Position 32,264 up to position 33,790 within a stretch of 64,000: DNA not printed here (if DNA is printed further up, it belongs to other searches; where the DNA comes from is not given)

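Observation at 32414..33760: IsrB-like (HNH-less IscB) RuvC nuclease with PLMP domain and a structured 5' region consistent with an omega-RNA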

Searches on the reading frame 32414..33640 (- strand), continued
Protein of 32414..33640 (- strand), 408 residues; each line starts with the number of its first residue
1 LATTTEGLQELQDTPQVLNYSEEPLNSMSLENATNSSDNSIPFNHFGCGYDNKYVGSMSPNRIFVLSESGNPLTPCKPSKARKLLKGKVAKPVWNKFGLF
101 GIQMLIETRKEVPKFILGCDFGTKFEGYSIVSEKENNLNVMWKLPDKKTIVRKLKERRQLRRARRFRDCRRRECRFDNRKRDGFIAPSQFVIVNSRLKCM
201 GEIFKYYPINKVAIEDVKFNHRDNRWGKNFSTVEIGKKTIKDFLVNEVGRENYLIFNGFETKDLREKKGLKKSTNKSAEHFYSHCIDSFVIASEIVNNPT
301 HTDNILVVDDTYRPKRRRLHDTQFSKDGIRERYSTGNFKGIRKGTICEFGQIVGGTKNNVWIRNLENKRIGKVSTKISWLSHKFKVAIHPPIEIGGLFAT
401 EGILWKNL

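Call 18: find_related_loci(query=A1, collection=metagenome_contigs, flank=2500)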
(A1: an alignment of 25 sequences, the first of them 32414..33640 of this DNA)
Query A1 (408 aa) in metagenome_contigs; peptide patterns used: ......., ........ (x = any residue, [..] = any of these).
441 stretches matched a pattern; 208 encode a relative of the query (tblastn E <= 1e-3); the best 80 are kept; 80 distinct loci.
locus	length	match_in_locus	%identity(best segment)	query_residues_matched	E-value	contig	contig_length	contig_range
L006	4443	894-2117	100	1-408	0e+0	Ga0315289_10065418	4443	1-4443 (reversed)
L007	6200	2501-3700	83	2-401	0e+0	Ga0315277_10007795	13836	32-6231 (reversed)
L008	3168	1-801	100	142-408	0e+0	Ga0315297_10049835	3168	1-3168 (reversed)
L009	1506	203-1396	64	3-401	4e-175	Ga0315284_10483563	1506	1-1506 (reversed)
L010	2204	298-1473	66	2-391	1e-169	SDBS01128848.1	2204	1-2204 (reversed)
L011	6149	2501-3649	67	2-386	8e-157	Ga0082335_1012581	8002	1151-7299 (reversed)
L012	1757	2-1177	65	2-391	7e-170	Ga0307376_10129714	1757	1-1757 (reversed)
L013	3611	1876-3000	67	13-386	2e-161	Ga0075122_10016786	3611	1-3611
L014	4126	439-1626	65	3-403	1e-156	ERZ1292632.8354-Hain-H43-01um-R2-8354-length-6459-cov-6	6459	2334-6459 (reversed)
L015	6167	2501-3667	63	2-392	1e-154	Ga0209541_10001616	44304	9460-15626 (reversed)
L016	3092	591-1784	65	3-398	4e-162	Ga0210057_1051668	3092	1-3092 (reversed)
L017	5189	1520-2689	65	2-391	1e-154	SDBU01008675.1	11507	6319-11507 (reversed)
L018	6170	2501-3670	65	2-391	3e-154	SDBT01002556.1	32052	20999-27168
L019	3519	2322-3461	67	3-386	2e-159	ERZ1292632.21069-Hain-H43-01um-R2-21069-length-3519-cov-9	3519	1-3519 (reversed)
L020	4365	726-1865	67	3-386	1e-156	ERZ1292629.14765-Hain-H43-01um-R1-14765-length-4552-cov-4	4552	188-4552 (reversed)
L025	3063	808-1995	65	3-398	8e-157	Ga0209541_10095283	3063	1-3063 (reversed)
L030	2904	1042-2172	66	13-385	5e-152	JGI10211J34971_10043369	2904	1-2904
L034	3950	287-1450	64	2-385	2e-146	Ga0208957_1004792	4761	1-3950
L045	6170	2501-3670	60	3-389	1e-141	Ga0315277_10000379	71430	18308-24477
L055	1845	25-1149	62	12-386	7e-147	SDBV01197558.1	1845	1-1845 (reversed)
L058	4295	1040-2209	58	3-398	1e-137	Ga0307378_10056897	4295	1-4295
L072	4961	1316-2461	59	3-386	2e-127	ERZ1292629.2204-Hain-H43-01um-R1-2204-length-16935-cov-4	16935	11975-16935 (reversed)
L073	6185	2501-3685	62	1-386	6e-142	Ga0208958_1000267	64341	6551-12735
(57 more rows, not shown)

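Call 38: search_protein_families(library=pfam, proteins=[L055:1182-1595:+], max_evalue=0.01)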
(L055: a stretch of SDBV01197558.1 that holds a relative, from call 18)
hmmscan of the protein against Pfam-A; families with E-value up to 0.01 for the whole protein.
L055:1182-1595:+ (137 aa): 1 family
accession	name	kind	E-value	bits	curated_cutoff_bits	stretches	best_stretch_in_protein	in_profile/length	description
PF01797.21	Y1_Tnp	-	1.6e-42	144.9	23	1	8-128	1-121/121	Transposase IS200 like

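Call 42: predict_structure(alignment_id=A1)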
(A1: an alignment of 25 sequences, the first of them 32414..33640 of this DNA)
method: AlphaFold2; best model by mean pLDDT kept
length: 408 residues; sequences in the alignment: 25
mean_pLDDT: 55.3   pTM: 0.42
mean pLDDT of the five models: 55.3, 54.8, 51.1, 50.4, 48.9
residues with pLDDT >= 90: 0; 70-90: 121; 50-70: 125; < 50: 162
segments of 3 or more residues with pLDDT < 50: 1-58, 164-180, 219-230, 299-340, 378-408
pLDDT, mean of each block of 10 residues (from residue 1): 29 26 26 29 25 40 69 71 81 71 69 74 73 68 65 57 48 45 60 78 79 68 40 63 85 78 79 64 70 68 30 29 36 38 55 63 64 52 31 34 34
secondary structure, 60 per line:
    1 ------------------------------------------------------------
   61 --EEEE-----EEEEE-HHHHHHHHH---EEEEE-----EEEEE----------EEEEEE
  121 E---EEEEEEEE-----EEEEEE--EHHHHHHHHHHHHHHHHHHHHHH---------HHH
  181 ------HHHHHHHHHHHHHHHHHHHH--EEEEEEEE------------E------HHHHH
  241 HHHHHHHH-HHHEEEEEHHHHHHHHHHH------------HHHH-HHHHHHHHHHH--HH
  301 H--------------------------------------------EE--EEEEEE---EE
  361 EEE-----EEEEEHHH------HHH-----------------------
elements in order: E63-66 E72-76 H78-86 E90-94 E100-104 E115-121 E125-132 E138-143 H147-168 H187-206 E209-216 H236-248 E253-257 H258-268 H281-284 H286-296 E350-355 E359-363 E369-373

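Call 45: fold_search(model_id=the predicted structure, library=pdb)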
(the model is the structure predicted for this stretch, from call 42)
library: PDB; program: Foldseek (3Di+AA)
matches with E <= 10: 1130; with E <= 0.001: 12
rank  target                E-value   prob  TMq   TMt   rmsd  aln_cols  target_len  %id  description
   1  8dmb_P                2.4e-19  1.00  0.41  0.49  14.0       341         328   33  Structure of Desulfovirgula thermocuniculi IsrB (DtIsrB) in complex with omega RNA and target DNA (released 2022-10-19)
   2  7utn_D                8.6e-15  1.00  0.37  0.38  15.8       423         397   20  IscB and wRNA bound to Target DNA (released 2022-06-15)
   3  7xht_A                5.6e-14  1.00  0.39  0.41   8.2       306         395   25  Structure of the OgeuIscB-omega RNA-target DNA complex (released 2022-12-14)
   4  8ctl_D                1.3e-13  1.00  0.41  0.41  15.4       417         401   21  IscB and wRNA bound to Target DNA (locked state) (released 2022-06-15)
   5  8csz_D                4.0e-12  1.00  0.36  0.31  17.5       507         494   18  IscB and wRNA bound to Target DNA (released 2022-06-15)
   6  9k30_A                8.1e-12  1.00  0.37  0.35  16.7       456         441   18  Cryo-EM structure of the TbaIscB-omega RNA-target DNA complex (released 2026-02-04)
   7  9liq_A                2.5e-11  1.00  0.35  0.30  16.7       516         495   18  CryoEM Structures Uncover the Unexpected Hinges of IscB for Enhanced Gene Editing (released 2026-01-21)
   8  9lir_D                2.0e-09  1.00  0.35  0.30  12.5       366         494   18  CryoEM Structures Uncover the Unexpected Hinges of IscB for Enhanced Gene Editing (released 2026-01-21)
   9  9k2z_A                1.1e-08  1.00  0.29  0.41   7.0       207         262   20  Cryo-EM structure of the HfmIscB-omega RNA-target DNA complex (released 2026-02-04)
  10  9nvu_P                3.8e-07  1.00  0.32  0.23  13.8       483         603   13  Engineered OrufIscB-omegaRNA-target DNA complex (released 2025-05-21)
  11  2hoe                  3.0e-04  0.99  0.20  0.22  13.7       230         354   12  Crystal structure of N-acetylglucosamine kinase (TM1224) from Thermotoga maritima at 2.46 A resolution (released 2006-08-15)
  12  4ld0_B                7.8e-04  1.00  0.22  0.48   5.9       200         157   14  T. thermophilus RuvC in complex with Holliday junction substrate (released 2013-09-04)
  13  7w8d_A                1.2e-03  1.00  0.24  0.54   6.5       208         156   12  The structure of Deinococcus radiodurans RuvC (released 2022-08-17)
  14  7w8d_B                1.3e-03  1.00  0.22  0.49   8.2       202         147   11  The structure of Deinococcus radiodurans RuvC (released 2022-08-17)
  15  6s16_B                1.4e-03  1.00  0.24  0.52   6.0       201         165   13  T. thermophilus RuvC in complex with Holliday junction substrate (released 2019-09-25)
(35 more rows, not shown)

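Call 56: find_related_loci(query=A1, collection=viral_contigs, flank=3000)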
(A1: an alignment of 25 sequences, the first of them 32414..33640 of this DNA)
Query A1 (408 aa) in viral_contigs; peptide patterns used: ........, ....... (x = any residue, [..] = any of these).
37 stretches matched a pattern; 6 encode a relative of the query (tblastn E <= 1e-3); 6 distinct loci.
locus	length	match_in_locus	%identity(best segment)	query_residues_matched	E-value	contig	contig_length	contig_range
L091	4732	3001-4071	52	56-402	4e-96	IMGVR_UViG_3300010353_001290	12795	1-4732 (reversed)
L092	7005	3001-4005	52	63-395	1e-85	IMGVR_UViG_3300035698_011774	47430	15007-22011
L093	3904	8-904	47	90-386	2e-70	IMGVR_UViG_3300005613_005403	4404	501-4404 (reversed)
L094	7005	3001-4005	50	8-346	5e-88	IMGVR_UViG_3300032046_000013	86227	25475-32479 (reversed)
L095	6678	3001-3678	35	70-292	5e-25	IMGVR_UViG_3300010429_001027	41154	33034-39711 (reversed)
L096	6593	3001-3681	32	69-292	6e-23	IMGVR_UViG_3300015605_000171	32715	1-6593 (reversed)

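Call 63: search_solved_structures(query=A1, max_evalue=0.001, show_alignments=1)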
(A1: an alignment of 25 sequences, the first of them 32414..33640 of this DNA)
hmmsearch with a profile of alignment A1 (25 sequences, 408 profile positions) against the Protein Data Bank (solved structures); distinct sequences matched with E-value up to 0.001: 9.
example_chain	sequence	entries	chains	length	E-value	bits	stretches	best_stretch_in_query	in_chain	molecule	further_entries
8dmb_P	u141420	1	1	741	9.2e-62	212.5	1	57-395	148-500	Ubiquitin-like protein SMT3,IsrB protein,monomeric superfolder Green Fluorescent Protein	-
11hr_A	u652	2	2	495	9.3e-18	67.6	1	64-177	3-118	IscB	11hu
11hx_A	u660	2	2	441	8.6e-17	64.4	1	64-175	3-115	IscB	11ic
7xht_A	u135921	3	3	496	1.1e-16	64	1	64-175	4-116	OgeuIscB | IscB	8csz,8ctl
7utn_D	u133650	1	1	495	1.3e-16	63.8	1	64-175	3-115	IscB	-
9liq_A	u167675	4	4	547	1.9e-16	63.2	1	64-175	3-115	Iscb | Iscb+Twin-Strep-tag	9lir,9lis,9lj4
9k2z_A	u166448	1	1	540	5.3e-13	51.9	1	57-224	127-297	HfmIscB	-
9k30_A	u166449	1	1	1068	1.3e-12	50.7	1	60-187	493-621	TbaIscB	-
9nvu_P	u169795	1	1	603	1e-07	34.5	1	65-177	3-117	OrufIscB-REC-swap 49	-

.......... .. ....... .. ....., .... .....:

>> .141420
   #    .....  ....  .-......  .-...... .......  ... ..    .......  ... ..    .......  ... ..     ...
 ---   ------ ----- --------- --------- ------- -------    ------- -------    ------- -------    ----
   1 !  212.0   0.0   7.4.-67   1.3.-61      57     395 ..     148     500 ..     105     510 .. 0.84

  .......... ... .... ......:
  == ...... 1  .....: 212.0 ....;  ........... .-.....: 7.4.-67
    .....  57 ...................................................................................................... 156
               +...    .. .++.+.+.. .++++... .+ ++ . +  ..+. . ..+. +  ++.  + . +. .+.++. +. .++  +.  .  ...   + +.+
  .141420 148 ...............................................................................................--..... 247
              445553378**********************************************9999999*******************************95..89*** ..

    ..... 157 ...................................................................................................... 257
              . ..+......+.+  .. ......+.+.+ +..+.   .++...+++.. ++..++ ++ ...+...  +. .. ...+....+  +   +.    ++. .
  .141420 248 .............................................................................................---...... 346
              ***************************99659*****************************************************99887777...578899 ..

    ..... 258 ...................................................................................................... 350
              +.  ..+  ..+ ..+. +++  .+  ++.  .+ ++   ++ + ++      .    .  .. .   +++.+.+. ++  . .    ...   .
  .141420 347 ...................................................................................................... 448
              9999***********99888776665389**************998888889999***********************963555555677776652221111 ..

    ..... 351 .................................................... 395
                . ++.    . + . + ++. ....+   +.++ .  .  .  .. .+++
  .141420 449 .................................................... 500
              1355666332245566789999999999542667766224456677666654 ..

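Call 70: search_protein_families(library=pfam, proteins=[L014:1626-2297:+, L016:1796-2539:+, L017:2728-4917:+, L025:2007-2900:+, L030:2235-2786:+, L045:3715-4545:+, L072:2521-3291:+, L058:2221-2880:+, L034:1511-3217:+, L073:3743-4363:+], max_evalue=0.001)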
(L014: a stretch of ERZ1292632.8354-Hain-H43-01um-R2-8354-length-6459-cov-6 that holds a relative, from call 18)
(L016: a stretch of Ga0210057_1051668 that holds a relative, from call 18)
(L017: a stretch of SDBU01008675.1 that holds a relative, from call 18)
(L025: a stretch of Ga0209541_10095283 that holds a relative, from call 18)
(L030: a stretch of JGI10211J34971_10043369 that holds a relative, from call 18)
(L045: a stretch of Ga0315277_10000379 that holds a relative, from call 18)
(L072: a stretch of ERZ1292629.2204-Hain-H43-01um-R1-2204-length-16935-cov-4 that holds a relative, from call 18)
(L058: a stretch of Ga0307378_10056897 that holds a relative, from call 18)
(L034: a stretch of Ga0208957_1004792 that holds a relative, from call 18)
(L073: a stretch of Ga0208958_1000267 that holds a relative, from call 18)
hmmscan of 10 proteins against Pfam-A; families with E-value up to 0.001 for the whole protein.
L014:1626-2297:+ (223 aa): 0 families

L016:1796-2539:+ (247 aa): 4 families
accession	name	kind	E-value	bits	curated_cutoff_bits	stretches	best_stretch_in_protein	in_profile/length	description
PF02747.20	PCNA_C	-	6.4e-16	59.1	23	1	123-243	1-127/128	Proliferating cell nuclear antigen, C-terminal domain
PF00705.23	PCNA_N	-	1.4e-14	54.3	20.3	1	15-109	16-110/127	Proliferating cell nuclear antigen, N-terminal domain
PF02144.21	Rad1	-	3.3e-06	26.8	24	1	51-219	50-245/257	Repair protein Rad1/Rec1/Rad17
PF04139.18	Rad9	-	3.6e-05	23.8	25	1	12-191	2-189/253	Rad9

L017:2728-4917:+ (729 aa): 0 families

L025:2007-2900:+ (297 aa): 1 family
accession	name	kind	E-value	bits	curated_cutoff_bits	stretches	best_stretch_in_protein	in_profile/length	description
PF00482.28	T2SSF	-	3.1e-12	47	25.2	1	125-249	2-123/125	Type II secretion system (T2SS), protein F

L030:2235-2786:+ (183 aa): 3 families
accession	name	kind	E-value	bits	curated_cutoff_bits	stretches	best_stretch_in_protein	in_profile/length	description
PF08241.18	Methyltransf_11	-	1.2e-06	29.5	21.2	1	27-78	45-93/95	Methyltransferase domain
PF13649.12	Methyltransf_25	-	0.00014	22.9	27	1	25-75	47-96/97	Methyltransferase domain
PF05148.21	Methyltransf_8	-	0.00092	19.6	27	0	25-80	105-156/219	Hypothetical methyltransferase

L045:3715-4545:+ (276 aa): 0 families

L072:2521-3291:+ (256 aa): 1 family
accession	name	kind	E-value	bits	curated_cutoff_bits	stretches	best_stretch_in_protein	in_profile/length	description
PF02735.22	Ku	-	2.2e-11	44.5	25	1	18-153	2-148/190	Ku70/Ku80 beta-barrel domain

L058:2221-2880:+ (219 aa): 0 families

L034:1511-3217:+ (568 aa): 0 families

L073:3743-4363:+ (206 aa): 0 families
